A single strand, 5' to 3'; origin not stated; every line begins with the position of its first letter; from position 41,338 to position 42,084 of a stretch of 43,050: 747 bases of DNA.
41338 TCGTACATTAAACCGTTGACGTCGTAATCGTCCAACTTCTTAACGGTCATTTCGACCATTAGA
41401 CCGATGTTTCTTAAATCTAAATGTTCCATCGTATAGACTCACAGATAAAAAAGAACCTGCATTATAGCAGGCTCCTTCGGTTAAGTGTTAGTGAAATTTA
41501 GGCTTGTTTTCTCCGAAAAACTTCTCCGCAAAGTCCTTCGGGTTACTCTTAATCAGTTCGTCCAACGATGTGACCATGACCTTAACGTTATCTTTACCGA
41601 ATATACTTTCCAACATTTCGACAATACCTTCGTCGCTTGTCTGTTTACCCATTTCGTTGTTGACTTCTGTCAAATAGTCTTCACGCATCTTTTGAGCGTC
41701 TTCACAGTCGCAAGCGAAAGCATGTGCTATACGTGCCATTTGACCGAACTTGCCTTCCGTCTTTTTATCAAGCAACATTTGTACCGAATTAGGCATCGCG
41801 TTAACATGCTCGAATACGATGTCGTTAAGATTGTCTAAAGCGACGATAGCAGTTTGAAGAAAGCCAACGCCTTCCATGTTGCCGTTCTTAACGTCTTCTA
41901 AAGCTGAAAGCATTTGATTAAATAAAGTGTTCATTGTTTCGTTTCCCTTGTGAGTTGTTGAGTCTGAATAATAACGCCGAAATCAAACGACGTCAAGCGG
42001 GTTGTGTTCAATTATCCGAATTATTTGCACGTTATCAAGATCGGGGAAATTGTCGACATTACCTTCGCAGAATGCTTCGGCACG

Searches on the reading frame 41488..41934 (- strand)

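Call 17: search_protein_families(library=pfam, max_evalue=0.1, proteins=[window:41488-41934:-])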
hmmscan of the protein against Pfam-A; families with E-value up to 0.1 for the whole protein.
window:41488-41934:- (148 aa): 1 family
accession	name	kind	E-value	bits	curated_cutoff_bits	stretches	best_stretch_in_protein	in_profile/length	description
PF21069.2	Csx12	-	0.01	15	27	1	5-109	93-188/594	CRISPR-associated endonuclease Cas9 alpha-helical lobe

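Call 18: search_protein_families(library=phrogs, max_evalue=0.01, proteins=[window:41488-41934:-])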
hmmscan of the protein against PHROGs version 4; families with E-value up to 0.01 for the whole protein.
window:41488-41934:- (148 aa): 0 families
